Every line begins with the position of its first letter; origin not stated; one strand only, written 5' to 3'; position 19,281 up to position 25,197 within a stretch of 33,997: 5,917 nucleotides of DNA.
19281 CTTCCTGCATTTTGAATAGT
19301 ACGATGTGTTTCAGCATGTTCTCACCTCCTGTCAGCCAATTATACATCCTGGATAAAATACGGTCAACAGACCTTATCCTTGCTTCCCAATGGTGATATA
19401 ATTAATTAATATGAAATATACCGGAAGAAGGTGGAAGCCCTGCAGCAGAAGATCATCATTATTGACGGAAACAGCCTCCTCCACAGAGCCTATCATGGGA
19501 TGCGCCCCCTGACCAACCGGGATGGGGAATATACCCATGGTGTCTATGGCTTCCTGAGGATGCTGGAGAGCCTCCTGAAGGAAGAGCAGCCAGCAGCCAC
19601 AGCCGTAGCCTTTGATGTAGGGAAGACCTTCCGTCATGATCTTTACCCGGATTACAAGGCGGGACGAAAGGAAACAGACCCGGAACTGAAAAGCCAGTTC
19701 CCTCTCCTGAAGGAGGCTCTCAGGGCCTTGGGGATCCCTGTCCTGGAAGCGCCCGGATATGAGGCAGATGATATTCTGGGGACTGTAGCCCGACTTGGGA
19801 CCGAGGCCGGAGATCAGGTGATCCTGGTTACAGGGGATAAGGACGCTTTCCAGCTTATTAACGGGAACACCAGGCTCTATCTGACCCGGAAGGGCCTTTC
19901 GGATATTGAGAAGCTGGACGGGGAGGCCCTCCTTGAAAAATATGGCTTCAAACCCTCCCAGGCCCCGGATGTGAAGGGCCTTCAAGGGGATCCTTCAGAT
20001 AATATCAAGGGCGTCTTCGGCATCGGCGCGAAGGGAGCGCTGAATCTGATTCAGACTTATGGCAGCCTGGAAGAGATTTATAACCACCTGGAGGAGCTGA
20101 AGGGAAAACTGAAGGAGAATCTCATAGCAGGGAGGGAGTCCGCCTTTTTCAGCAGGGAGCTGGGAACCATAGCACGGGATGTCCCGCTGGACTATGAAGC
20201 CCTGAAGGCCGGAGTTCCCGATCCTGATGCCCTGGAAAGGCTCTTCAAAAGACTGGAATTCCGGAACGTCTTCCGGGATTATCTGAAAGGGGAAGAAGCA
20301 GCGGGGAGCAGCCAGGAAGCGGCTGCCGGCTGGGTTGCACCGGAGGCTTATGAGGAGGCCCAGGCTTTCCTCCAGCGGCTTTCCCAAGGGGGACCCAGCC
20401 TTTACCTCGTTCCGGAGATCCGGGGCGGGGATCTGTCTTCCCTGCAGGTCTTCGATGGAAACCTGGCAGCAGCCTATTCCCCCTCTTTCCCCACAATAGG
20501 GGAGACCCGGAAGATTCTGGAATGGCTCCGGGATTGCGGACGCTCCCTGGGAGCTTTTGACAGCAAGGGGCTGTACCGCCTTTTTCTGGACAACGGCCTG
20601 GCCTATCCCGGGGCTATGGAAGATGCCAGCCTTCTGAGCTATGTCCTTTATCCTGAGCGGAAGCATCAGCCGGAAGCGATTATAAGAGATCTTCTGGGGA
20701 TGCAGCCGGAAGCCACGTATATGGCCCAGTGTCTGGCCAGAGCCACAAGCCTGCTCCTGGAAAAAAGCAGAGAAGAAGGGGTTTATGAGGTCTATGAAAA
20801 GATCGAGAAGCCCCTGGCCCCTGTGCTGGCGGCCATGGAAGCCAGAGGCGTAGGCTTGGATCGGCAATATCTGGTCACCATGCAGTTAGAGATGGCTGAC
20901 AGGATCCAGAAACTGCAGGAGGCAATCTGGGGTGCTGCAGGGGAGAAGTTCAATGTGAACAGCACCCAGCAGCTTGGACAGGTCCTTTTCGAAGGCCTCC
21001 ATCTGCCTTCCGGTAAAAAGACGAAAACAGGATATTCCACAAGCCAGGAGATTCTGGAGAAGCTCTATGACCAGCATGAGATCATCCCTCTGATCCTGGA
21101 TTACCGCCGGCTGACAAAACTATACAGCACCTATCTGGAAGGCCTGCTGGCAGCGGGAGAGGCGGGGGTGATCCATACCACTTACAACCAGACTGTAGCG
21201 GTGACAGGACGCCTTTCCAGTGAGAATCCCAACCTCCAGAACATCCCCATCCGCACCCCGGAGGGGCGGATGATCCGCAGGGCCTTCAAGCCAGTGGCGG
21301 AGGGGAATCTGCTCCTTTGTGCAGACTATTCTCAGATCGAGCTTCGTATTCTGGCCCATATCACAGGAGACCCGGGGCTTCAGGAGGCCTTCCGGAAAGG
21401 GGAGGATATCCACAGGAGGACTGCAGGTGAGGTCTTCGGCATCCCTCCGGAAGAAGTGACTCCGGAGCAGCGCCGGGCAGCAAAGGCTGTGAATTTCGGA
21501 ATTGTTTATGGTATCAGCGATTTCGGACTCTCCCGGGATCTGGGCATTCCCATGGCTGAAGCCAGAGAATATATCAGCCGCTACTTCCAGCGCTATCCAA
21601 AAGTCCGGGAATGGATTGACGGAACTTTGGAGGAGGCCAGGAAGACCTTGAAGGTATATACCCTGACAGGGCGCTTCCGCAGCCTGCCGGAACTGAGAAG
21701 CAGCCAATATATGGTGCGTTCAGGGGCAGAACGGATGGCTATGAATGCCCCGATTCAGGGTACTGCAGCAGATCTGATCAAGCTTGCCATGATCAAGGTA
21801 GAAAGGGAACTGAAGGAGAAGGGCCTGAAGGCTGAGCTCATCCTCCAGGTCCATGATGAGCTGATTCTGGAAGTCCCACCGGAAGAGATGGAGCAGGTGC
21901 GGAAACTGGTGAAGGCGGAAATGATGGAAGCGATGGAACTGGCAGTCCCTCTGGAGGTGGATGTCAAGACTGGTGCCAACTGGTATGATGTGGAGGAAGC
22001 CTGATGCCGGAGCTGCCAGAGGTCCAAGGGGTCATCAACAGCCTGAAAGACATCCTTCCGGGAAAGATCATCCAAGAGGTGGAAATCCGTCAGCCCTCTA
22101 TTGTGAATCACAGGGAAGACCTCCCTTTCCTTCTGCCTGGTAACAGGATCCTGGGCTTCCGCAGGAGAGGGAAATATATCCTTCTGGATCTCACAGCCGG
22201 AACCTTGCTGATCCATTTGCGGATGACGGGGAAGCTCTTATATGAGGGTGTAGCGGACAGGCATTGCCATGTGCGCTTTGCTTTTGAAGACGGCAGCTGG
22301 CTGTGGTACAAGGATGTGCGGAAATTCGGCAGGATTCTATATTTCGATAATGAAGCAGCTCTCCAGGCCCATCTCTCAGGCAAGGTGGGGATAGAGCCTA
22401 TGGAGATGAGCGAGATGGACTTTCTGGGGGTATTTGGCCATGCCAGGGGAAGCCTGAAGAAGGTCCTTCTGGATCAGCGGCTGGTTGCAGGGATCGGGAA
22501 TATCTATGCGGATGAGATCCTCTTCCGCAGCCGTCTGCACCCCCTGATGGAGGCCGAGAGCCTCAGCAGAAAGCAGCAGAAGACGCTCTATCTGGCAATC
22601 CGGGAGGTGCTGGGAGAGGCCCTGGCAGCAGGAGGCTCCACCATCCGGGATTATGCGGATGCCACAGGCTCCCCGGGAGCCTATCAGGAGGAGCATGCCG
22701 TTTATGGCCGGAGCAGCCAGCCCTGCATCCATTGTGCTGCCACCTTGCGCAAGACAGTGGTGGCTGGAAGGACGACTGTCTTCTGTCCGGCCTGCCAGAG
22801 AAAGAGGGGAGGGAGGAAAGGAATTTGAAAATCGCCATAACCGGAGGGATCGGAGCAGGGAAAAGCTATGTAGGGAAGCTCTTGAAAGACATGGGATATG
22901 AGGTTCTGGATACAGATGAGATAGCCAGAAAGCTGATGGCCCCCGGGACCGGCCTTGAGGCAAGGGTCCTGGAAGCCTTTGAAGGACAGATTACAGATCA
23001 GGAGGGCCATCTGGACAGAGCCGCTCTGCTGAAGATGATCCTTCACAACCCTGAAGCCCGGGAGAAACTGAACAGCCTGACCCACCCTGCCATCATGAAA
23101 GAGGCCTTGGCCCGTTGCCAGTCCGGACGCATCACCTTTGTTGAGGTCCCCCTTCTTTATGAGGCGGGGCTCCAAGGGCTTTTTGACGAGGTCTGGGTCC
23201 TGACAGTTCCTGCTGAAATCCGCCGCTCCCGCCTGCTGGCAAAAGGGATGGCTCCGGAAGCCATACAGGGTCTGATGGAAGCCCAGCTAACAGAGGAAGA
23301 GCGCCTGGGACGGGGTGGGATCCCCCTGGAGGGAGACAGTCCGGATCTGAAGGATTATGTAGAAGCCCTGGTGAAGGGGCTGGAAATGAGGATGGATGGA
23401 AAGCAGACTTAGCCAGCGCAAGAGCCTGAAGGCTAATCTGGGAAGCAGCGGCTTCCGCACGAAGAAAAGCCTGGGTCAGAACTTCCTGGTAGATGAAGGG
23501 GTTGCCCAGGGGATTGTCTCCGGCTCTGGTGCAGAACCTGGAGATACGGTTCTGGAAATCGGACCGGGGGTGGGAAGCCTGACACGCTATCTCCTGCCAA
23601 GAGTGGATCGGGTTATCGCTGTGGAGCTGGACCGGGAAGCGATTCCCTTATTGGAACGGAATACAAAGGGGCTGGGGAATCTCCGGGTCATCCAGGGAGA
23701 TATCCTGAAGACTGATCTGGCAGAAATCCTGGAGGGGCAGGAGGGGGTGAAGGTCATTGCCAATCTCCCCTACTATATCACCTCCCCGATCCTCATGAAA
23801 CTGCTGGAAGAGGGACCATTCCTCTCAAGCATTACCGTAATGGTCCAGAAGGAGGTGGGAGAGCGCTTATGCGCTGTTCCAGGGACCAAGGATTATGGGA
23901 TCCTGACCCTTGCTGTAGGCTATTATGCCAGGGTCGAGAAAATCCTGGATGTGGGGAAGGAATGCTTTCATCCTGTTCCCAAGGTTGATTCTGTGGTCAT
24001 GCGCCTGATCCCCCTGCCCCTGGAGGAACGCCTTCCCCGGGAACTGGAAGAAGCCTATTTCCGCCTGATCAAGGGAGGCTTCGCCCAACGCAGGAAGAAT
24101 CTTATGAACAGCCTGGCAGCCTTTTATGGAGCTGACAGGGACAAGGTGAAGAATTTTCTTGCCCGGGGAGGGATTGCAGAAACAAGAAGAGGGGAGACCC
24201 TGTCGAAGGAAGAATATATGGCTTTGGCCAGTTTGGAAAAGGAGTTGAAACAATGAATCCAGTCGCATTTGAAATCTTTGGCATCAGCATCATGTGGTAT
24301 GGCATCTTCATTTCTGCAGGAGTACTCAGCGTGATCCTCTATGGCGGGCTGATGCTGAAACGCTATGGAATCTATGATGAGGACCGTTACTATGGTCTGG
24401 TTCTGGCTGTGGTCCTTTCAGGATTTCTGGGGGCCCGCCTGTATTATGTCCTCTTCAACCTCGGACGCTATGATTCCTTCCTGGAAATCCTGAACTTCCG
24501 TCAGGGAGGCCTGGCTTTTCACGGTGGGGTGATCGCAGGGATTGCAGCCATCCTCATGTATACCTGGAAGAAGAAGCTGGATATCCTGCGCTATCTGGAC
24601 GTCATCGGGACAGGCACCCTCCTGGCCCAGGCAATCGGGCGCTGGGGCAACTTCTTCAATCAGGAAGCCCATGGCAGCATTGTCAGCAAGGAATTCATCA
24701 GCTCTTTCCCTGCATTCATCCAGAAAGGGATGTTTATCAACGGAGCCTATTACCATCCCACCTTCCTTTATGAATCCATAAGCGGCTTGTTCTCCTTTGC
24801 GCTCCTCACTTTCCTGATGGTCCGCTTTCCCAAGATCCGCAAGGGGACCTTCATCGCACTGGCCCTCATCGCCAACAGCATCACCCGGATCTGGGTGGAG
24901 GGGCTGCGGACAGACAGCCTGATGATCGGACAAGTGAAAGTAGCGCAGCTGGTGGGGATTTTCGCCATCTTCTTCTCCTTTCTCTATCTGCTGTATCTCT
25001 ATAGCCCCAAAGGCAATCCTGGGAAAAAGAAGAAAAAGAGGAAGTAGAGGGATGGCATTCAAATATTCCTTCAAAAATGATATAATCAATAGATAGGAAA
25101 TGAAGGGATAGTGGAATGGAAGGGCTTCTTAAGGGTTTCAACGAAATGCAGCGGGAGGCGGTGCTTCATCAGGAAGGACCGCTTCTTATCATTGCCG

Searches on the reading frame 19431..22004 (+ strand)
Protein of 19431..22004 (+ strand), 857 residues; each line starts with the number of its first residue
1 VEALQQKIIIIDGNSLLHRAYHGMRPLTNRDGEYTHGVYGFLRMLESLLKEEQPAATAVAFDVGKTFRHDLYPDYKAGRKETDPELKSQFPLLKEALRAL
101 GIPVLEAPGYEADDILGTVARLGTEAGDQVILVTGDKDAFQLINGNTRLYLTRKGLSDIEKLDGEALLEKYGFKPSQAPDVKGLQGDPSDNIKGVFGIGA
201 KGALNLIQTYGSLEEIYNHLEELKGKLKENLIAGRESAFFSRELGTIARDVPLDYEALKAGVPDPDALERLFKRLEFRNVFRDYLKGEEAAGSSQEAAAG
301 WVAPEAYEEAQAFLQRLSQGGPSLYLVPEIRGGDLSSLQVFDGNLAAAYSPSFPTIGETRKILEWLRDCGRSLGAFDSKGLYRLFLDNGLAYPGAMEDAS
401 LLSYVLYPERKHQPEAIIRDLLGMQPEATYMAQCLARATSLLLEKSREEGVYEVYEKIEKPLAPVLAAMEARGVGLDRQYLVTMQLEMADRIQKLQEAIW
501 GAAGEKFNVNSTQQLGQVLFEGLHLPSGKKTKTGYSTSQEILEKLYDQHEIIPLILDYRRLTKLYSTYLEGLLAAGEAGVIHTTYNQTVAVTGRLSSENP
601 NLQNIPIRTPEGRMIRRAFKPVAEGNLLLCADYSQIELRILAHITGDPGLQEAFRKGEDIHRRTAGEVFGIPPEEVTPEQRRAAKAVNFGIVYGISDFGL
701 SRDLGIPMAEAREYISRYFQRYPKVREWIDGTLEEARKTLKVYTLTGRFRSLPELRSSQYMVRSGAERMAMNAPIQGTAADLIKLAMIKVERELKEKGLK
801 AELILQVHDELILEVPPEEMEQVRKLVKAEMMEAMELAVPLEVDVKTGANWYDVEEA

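Call 10: search_protein_families(library=ncbifam, proteins=[window:19431-22004:+], max_evalue=0.00001)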
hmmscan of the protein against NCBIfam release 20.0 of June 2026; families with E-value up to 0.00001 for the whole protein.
window:19431-22004:+ (857 aa): 14 families
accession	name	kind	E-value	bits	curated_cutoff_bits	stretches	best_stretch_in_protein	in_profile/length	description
NF004397.1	PRK05755.1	equivalog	7.8e-291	967.7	720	1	7-854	2-888/889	DNA polymerase I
TIGR00593.1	pola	equivalog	4.2e-279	928.7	600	1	9-854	2-889/890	DNA polymerase I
NF011539.0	PRK14975.1-3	equivalog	5.6e-79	266.1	640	1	432-852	206-626/628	bifunctional 3'-5' exonuclease/DNA polymerase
NF011547.0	PRK14976.1-4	equivalog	1.7e-73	247.5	305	1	6-283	2-287/291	5'-3' exonuclease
NF011540.0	PRK14975.1-4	equivalog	9e-69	232.5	601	1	450-851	184-573/576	bifunctional 3'-5' exonuclease/DNA polymerase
NF011541.0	PRK14975.2-1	equivalog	1.2e-54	185.8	871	1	454-854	210-636/645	bifunctional 3'-5' exonuclease/DNA polymerase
NF011546.0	PRK14976.1-3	equivalog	4.7e-50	170.5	347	1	6-285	3-291/297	5'-3' exonuclease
NF011545.0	PRK14976.1-2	equivalog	1.4e-47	162.3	434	1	6-256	7-262/287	5'-3' exonuclease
NF038380.1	phage_DpoZ_1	exception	2.6e-44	151.6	500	1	452-854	177-605/607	aminoadenine-incorporating DNA polymerase DpoZ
NF007017.0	PRK09482.1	equivalog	1e-42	146.5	261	1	5-255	2-247/257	flap endonuclease Xni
NF011542.0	PRK14975.2-2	equivalog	5.1e-38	130.8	1061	1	577-851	500-787/802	bifunctional 3'-5' exonuclease/DNA polymerase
NF011543.0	PRK14975.2-3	equivalog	6.7e-27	93.9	1139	1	580-848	542-832/853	bifunctional 3'-5' exonuclease/DNA polymerase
NF011538.0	PRK14975.1-1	equivalog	6.6e-22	77.6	389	1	493-840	207-537/557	bifunctional 3'-5' exonuclease/DNA polymerase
NF038381.1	phage_DpoZ_2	exception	2.3e-15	56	350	1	464-732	320-616/754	aminoadenine-incorporating DNA polymerase DpoZ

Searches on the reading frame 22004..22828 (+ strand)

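Call 10: search_protein_families(library=ncbifam, proteins=[window:22004-22828:+], max_evalue=0.00001)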
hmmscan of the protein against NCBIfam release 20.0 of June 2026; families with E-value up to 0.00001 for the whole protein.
window:22004-22828:+ (274 aa): 7 families
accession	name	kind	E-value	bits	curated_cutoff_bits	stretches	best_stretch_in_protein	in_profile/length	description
TIGR00577.1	fpg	equivalog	3.5e-82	275.8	203.3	1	1-265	1-276/276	DNA-formamidopyrimidine glycosylase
NF002211.1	PRK01103.1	equivalog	7.4e-82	275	212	1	1-266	1-274/274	bifunctional DNA-formamidopyrimidine glycosylase/DNA-(apurinic or apyrimidinic site) lyase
NF011385.0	PRK14810.1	equivalog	4.3e-70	236.3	423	1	1-266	1-272/272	DNA-formamidopyrimidine glycosylase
NF011386.0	PRK14811.1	equivalog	2.2e-66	223.9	414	1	1-269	1-266/269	DNA-formamidopyrimidine glycosylase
NF010551.0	PRK13945.1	equivalog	2.5e-61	207.5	348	1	1-266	1-282/282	DNA-formamidopyrimidine glycosylase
NF007763.0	PRK10445.1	equivalog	3e-21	76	252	1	151-266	154-263/263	endonuclease VIII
NF040775.1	endonuc_Nei2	equivalog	2.5e-18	66.5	400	1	1-266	1-252/252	endonuclease VIII Nei2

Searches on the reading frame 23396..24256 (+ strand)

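Call 45: search_protein_families(library=ncbifam, proteins=[window:23396-24256:+], max_evalue=1e-10)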
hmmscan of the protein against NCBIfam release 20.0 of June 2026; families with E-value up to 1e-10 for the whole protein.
window:23396-24256:+ (286 aa): 15 families
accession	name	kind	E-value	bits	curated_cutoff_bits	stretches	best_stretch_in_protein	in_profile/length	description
TIGR00755.1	ksgA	equivalog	6.3e-77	258.3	171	1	20-279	1-254/256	16S rRNA (adenine(1518)-N(6)/adenine(1519)-N(6))-dimethyltransferase RsmA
NF000499.2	Erm23S_rRNA_broad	equivalog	1.9e-43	148.6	212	1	26-277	1-240/244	23S ribosomal RNA methyltransferase Erm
NF011486.0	PRK14896.1-1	equivalog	1.8e-37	129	450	1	16-283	16-278/284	16S ribosomal RNA methyltransferase A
NF000337.1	erm_SHROVE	exception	6.8e-27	94.4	320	1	21-247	1-218/248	ErmE/ErmH/ErmO/ErmR family 23S rRNA (adenine(2058)-N(6))-methyltransferase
NF000024.1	ErmS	exception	1.2e-16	60.9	675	1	15-241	52-271/319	23S rRNA (adenine(2058)-N(6))-methyltransferase Erm(S)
NF042988.1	Erm46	exception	1.6e-15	57.1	503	1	23-277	8-250/255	23S rRNA (adenine(2058)-N(6))-methyltransferase Erm(46)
NF012220.1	erm_B_23S_MT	exception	9.3e-15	54.8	525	1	27-204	8-175/245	23S rRNA (adenine(2058)-N(6))-methyltransferase Erm(B)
NF000047.1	ErmV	exception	9.7e-15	54.6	500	1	21-204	6-183/259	23S rRNA (adenine(2058)-N(6))-methyltransferase Erm(V)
NF012222.1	erm_A_23S_MT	exception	8.6e-14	51.6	475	1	27-203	9-175/243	23S rRNA (adenine(2058)-N(6))-methyltransferase Erm(A)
NF012218.0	erm_38_23S_MT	exception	2.1e-13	49.9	800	1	21-203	6-184/386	23S rRNA (adenine(2058)-N(6))-methyltransferase Erm(38)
NF042938.1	Erm55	exception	7.3e-13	48.2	525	1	23-204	8-177/270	23S rRNA (adenine(2058)-N(6))-methyltransferase Erm(55)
NF000468.1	Erm37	exception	1.6e-12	47.8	350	1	21-202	6-166/179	23S rRNA (adenine(2058)-N(6))-methyltransferase Erm(37)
NF012223.0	erm_F_23S_MT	exception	2.6e-12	46.6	575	1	26-203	11-181/266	23S rRNA (adenine(2058)-N(6))-methyltransferase Erm(F)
NF012219.1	erm_C_23S_MT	exception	7.2e-12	45.4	530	1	28-204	10-176/244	23S rRNA (adenine(2058)-N(6))-methyltransferase Erm(C)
NF011489.0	PRK14896.1-5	equivalog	6.6e-11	42.2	236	1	26-238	3-182/217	16S ribosomal RNA methyltransferase A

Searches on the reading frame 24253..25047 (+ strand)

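Call 45: search_protein_families(library=ncbifam, proteins=[window:24253-25047:+], max_evalue=1e-10)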
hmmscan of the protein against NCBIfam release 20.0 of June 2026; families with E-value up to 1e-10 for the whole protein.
window:24253-25047:+ (264 aa): 7 families
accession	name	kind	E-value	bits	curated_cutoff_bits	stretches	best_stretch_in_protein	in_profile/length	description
TIGR00544.1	lgt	equivalog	1.9e-53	181.7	118.9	1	2-248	11-264/280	prolipoprotein diacylglyceryl transferase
NF000778.0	PRK00052.3-4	equivalog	3.3e-25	89.2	334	1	1-244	1-239/252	prolipoprotein diacylglyceryl transferase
NF000784.0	PRK00052.4-5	subfamily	1.4e-24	86.7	409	1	1-137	1-137/298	prolipoprotein diacylglyceryl transferase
NF000780.0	PRK00052.4-1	equivalog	1.7e-20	73.5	547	1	8-240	25-266/327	prolipoprotein diacylglyceryl transferase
NF000779.0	PRK00052.3-5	equivalog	6.4e-19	68.7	405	1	1-154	6-159/257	prolipoprotein diacylglyceryl transferase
NF000775.0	PRK00052.2-5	equivalog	2.3e-16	59.9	428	1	5-222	14-246/288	prolipoprotein diacylglyceryl transferase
NF009611.0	PRK13108.1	equivalog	2.1e-15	56.6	636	1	11-141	21-155/476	prolipoprotein diacylglyceryl transferase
